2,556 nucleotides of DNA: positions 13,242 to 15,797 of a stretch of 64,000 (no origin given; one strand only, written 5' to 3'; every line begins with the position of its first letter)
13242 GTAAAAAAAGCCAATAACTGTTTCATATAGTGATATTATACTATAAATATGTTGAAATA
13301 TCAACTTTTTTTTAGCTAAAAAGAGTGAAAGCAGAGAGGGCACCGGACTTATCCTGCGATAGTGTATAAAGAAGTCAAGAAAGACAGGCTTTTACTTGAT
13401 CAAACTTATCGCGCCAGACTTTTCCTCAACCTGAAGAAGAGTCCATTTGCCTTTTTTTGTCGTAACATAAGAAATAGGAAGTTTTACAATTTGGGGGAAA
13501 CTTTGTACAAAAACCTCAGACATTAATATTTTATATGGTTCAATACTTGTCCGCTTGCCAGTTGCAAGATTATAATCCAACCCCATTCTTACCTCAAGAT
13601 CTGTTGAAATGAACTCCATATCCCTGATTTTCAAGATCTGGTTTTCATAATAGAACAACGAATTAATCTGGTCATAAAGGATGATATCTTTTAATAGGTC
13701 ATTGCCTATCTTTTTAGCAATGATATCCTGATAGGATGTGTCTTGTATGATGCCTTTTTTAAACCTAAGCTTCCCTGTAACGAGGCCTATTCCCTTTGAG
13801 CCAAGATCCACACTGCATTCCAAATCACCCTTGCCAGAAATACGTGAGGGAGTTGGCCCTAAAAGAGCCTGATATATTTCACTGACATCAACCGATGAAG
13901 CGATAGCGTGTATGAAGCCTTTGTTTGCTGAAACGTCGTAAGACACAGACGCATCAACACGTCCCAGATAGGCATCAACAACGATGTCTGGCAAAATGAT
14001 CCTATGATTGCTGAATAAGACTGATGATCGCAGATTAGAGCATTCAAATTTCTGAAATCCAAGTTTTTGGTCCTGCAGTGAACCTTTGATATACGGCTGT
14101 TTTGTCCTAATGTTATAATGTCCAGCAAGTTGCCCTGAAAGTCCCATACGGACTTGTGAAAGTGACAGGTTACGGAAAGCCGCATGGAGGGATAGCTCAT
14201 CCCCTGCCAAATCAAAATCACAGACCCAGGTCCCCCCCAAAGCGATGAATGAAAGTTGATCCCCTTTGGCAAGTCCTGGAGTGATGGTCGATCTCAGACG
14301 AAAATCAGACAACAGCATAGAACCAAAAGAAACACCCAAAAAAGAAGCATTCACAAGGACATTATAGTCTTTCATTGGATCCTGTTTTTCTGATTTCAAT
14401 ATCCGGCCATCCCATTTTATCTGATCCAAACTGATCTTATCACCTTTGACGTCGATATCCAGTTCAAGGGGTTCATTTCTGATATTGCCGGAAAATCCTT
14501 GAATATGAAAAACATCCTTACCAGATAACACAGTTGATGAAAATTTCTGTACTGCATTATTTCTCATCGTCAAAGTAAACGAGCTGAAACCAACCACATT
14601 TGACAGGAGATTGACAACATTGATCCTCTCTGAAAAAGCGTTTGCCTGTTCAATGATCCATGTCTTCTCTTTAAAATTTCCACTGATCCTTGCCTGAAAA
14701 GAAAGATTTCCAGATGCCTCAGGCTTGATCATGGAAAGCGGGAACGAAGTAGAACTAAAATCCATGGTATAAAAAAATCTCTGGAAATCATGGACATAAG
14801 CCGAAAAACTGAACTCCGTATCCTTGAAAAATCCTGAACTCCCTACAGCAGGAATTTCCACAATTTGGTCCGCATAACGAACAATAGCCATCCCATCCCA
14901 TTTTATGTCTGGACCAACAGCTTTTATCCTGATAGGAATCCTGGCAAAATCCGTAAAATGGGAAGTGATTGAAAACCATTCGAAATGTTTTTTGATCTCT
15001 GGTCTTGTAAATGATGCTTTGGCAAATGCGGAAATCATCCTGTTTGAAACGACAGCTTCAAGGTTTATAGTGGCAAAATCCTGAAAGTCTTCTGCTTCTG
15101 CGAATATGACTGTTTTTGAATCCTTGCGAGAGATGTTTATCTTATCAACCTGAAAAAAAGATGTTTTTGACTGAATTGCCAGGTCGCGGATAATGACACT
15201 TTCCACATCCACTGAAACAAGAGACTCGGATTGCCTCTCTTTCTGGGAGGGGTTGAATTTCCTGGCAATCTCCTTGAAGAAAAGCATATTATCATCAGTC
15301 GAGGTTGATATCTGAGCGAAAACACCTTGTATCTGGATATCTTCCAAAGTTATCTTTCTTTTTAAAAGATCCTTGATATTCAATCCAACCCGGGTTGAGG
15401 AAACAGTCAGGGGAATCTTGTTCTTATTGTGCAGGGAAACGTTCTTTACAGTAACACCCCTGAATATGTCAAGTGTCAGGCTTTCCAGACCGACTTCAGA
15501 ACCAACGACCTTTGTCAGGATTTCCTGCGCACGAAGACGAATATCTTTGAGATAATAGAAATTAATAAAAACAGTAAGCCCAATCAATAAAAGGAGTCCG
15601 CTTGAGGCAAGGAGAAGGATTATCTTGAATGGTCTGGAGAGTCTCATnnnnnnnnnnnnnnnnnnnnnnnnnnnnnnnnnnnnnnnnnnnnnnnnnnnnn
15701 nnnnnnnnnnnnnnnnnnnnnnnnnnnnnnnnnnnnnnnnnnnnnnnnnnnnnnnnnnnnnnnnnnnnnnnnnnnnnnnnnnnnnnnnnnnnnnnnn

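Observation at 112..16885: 16.7 kb translationally coupled envelope gene string that looks like an expanded TAM/BAM-type outer-membrane assembly module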

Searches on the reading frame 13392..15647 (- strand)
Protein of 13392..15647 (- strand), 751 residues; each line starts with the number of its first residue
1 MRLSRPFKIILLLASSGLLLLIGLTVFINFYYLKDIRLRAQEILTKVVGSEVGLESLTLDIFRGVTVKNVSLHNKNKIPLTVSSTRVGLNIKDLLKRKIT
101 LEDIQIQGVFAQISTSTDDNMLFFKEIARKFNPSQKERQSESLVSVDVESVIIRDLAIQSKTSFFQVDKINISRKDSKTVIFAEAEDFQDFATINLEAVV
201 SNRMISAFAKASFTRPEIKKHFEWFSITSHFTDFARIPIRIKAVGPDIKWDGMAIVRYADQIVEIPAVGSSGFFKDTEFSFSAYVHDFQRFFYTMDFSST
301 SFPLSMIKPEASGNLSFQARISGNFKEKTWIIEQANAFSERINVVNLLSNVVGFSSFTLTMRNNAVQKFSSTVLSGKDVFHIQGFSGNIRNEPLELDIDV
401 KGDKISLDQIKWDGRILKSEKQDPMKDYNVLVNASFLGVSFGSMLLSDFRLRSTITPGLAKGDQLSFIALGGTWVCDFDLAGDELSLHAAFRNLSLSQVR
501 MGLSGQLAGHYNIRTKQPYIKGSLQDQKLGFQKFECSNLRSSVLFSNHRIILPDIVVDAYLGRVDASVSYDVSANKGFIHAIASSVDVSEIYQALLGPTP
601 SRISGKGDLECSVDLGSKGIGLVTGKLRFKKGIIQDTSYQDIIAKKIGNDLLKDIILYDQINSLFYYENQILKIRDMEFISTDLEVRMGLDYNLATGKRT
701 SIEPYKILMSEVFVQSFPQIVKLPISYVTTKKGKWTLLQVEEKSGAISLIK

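Call 4: search_protein_families(library=pfam, proteins=[window:13392-15647:-], max_evalue=0.01)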
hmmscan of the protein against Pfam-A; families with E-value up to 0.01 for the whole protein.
window:13392-15647:- (751 aa): 2 families
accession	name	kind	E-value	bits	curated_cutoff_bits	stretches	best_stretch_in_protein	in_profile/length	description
PF05359.17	DUF748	-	8.7e-06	24.5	50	1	8-154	16-160/1037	Domain of Unknown Function (DUF748)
PF05170.20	AsmA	-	0.0092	15.3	29.8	0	10-160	7-152/607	AsmA family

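Call 5: search_protein_families(library=ncbifam, proteins=[window:13392-15647:-], max_evalue=0.01)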
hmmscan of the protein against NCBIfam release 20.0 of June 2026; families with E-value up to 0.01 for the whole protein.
window:13392-15647:- (751 aa): 1 family
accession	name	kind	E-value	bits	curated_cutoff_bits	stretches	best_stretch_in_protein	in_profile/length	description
NF047952.2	ATportTamB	equivalog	1.4e-06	26.5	825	1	18-175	7-160/1240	autotransporter assembly complex protein TamB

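Call 20: find_homologous_proteins(query=window:13392-15647:-, max_evalue=0.001)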
Query window:13392-15647:- (751 aa): 1 proteins with E <= 0.001 among 8000 candidates.
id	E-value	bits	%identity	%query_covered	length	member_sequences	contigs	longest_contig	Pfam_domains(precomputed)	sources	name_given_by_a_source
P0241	0.0e+0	1643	100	100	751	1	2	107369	PF05359.17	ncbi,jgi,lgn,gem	-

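Call 34: search_protein_representatives(protein=window:13392-15647:-)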
Query: 751 residues. Proteins with E-value up to 0.001 (for the whole library): 10; up to 1e-10: 6; up to 1e-30: 3. The best 10 are listed.
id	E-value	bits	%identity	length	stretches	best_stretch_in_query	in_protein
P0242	2.9e-108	379.8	46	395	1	360-751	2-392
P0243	1.7e-45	172.3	21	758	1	10-751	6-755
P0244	6.1e-32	127.5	23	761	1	5-743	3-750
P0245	2.3e-30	122.3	78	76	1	677-750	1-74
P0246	3.7e-30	121.6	25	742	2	302-751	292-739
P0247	8.0e-15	70.9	20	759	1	7-747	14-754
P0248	6.2e-06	41.6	25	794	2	19-115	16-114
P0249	1.4e-04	37.1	25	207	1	6-155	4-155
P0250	8.7e-04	34.5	28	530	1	5-136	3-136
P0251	9.8e-04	34.3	25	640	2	477-636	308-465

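Call 36: search_protein_families(library=pfam, alignment_id=A2, max_evalue=0.1)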
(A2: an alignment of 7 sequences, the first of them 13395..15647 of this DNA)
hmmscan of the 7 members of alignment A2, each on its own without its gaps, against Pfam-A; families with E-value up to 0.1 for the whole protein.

A. member 1, window:13395-15647:- (751 aa): 2 families
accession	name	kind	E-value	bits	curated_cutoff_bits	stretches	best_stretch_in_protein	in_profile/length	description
PF05359.17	DUF748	-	8.7e-06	24.5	50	1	8-154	16-160/1037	Domain of Unknown Function (DUF748)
PF05170.20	AsmA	-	0.0092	15.3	29.8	1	10-160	7-152/607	AsmA family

B. families by the number of members that match (of 7 scanned): 5 families
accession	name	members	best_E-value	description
PF05359.17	DUF748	5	1.5e-08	Domain of Unknown Function (DUF748)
PF05170.20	AsmA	5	1.3e-05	AsmA family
PF13116.12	YhdP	4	9.2e-11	YhdP protein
PF11739.14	YdbH-like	1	0.0044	Intermembrane phospholipid transport protein YdbH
PF17490.7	Tnp_22_dsRBD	1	0.077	L1 transposable element dsRBD-like domain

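Call 37: search_solved_structures(query=A2, max_evalue=10)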
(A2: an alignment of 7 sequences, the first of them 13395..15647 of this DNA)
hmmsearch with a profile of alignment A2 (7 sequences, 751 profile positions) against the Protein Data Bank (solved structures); distinct sequences matched with E-value up to 10: 0.

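Call 53: predict_structure(alignment_id=A3)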
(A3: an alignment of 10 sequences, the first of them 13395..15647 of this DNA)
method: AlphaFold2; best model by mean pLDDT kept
length: 751 residues; sequences in the alignment: 10
mean_pLDDT: 81.9   pTM: 0.61
mean pLDDT of the five models: 81.9, 80.6, 80.3, 77.3, 77.1
residues with pLDDT >= 90: 273; 70-90: 344; 50-70: 97; < 50: 37
segments of 3 or more residues with pLDDT < 50: 1-3, 138-145, 413-415, 417-425, 720-730
pLDDT, mean of each block of 10 residues (from residue 1): 55 64 62 75 81 82 80 84 85 65 86 67 77 53 58 89 83 86 88 91 89 87 92 88 90 90 87 86 88 91 80 87 91 90 56 88 91 86 86 86 82 48 61 94 90 90 94 94 92 80 91 91 90 86 94 95 95 93 94 83 90 88 93 83 78 77 91 86 79 83 72 63 41 70 75 68
secondary structure, 60 per line:
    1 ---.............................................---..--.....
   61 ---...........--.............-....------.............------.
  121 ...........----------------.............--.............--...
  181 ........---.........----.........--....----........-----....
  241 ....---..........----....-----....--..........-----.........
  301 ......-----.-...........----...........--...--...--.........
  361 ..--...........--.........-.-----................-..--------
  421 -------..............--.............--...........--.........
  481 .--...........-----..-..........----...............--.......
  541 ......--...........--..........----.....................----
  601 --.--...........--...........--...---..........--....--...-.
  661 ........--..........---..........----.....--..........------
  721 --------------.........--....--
elements in order (helices of 4 or more, strands of 3 or more residues): H4-48 E56-60 E64-74 E77-89 H91-94 E101-113 H120-131 E148-160 E163-175 E178-188 E192-200 E205-213 H216-219 E224-231 E237-244 E248-257 E262-265 E271-274 E277-286 E292-303 E314-324 E329-339 E342-344 E347-349 E352-362 E365-375 E378-386 E394-406 E428-441 E444-456 E459-469 E472-481 E484-494 E503-512 E517-531 E534-546 E549-559 E562-571 E576-587 H588-596 E606-616 E619-629 E632-634 H638-647 H650-653 E656-658 E660-668 E671-680 E684-693 E698-702 E705-710 H711-714 E735-743 E746-749

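Call 56: fold_search(model_id=the predicted structure, library=pdb)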
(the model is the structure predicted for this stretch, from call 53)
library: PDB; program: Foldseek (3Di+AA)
matches with E <= 10: 540; with E <= 0.001: 5
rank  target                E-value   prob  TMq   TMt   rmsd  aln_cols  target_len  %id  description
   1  9cap_A                5.6e-10  1.00  0.16  0.10  27.9      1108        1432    7  Structure of the LPD-3 complex (released 2025-04-23)
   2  9ea7                  1.5e-04  0.99  0.20  0.05  25.1       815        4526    8  The Structure of ApoB100 from Human Low-Density Lipoprotein (released 2024-12-18)
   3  9e9r                  1.9e-04  0.99  0.20  0.06  25.1       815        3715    8  The Structure of ApoB100 from Human Low-Density Lipoprotein (released 2024-12-18)
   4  8h1r_D                2.6e-04  0.84  0.13  0.12  29.6       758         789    8  Crystal structure of LptDE-YifL complex (released 2023-10-25)
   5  6a9j_A                8.2e-04  1.00  0.13  0.26  10.2       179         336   15  Crystal structure of the PE-bound N-terminal domain of Atg2 (released 2019-03-20)
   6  8h1s_C                1.7e-03  0.23  0.08  0.08  30.6       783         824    7  Crystal structure of apo-LptDE complex (released 2023-10-11)
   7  6a9e_A                2.0e-03  1.00  0.13  0.26  10.1       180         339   16  Crystal structure of the N-terminal domain of Atg2 (released 2019-03-20)
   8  9bde_A                5.0e-03  0.75  0.17  0.13  26.2       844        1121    7  Middle Region of Apolipoprotein B 100 bound to Low Density Lipoprotein Receptor (released 2024-12-25)
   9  4rhb_C                6.3e-03  0.47  0.12  0.15  38.4       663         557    7  Crystal structure of the lipopolysaccharide assembly complex LptD-LptE from the Escherichia coli outer membrane (released 2015-08-26)
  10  8h1s_A                7.6e-03  0.60  0.16  0.15  27.3       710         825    9  Crystal structure of apo-LptDE complex (released 2023-10-11)
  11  8a60_A                1.0e-02  0.10  0.07  0.08  43.9       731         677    7  Crystal structure of FhuA in complex with the superinfection exclusion lipoprotein Llp (released 2022-10-05)
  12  9bdt_A                1.1e-02  0.41  0.15  0.05  38.7       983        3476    6  Apolipoprotein B 100 bound to LDL receptor and legobody (released 2024-12-25)
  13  3rfz_B                1.4e-02  0.28  0.11  0.11  38.7       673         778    8  Crystal structure of the FimD usher bound to its cognate FimC:FimH substrate (released 2011-06-01)
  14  9fqr_H8               1.5e-02  0.08  0.06  0.04  29.8       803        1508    7  96-nm repeat of axonemal doublet microtubules from bovine sperm (released 2025-03-26)
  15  3rfz_E                1.6e-02  0.23  0.12  0.11  39.1       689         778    8  Crystal structure of the FimD usher bound to its cognate FimC:FimH substrate (released 2011-06-01)
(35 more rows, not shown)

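Call 60: find_encoding_contigs(protein=P0243, flank=10000, max_places=2)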
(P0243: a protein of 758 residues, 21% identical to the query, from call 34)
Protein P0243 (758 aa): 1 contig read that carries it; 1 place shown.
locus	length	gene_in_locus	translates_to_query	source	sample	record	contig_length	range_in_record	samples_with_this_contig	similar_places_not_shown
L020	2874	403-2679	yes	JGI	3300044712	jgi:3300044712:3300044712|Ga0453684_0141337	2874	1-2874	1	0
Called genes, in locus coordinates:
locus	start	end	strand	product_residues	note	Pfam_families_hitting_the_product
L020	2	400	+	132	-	?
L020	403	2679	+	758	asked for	PF05359:DUF748 (weak)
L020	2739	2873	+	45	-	?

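Call 61: find_encoding_contigs(protein=P0244, flank=10000, max_places=2)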
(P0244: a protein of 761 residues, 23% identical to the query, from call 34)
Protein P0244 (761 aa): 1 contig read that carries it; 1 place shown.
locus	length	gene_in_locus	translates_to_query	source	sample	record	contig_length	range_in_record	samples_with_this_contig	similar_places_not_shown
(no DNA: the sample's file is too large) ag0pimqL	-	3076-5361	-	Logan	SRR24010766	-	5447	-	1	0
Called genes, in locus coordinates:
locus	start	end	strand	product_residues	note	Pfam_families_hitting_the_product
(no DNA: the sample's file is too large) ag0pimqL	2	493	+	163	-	?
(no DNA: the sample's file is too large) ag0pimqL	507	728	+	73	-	PF00515:TPR_1 (weak)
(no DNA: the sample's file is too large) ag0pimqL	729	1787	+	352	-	PF01008:IF-2B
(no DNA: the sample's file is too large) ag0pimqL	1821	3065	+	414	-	PF00027:cNMP_binding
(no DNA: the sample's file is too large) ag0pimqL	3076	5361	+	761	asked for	PF05170:AsmA (weak), PF05359:DUF748, PF13116:YhdP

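Call 94: list_cluster_members(proteins=[P0246, P0247, P0242, P0248])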
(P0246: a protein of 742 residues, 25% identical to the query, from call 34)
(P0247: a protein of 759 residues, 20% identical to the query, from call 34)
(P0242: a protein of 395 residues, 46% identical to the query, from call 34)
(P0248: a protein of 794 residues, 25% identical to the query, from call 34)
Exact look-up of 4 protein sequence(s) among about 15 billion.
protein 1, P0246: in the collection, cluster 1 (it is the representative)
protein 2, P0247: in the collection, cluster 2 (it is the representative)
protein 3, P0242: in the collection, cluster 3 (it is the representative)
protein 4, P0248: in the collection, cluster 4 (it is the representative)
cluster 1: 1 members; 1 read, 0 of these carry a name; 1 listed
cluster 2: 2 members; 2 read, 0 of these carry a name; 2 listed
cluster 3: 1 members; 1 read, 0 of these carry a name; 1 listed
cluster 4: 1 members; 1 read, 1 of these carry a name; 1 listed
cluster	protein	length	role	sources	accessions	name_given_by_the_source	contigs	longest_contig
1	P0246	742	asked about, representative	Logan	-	-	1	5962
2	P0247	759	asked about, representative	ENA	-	-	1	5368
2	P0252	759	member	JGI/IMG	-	-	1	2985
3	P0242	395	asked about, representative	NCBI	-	-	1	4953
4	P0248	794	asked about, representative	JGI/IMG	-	hypothetical protein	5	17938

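Call 95: find_encoding_contigs(protein=P0246, flank=6000, max_places=1)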
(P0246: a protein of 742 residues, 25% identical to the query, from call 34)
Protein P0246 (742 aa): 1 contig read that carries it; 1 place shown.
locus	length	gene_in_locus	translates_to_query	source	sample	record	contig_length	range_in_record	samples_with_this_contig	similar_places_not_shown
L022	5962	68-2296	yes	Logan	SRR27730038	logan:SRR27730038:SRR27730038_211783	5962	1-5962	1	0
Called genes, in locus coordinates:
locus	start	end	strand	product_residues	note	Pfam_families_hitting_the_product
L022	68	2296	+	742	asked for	PF13116:YhdP (weak)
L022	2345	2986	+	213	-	PF13371:TPR_9 (faint), PF13428:TPR_14 (faint), PF14561:TPR_20 (faint), PF13181:TPR_8 (faint), PF13414:TPR_11 (faint), PF13431:TPR_17 (faint), PF13432:TPR_16 (weak), PF13424:TPR_12 (weak), +6 more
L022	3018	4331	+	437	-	-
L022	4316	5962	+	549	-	?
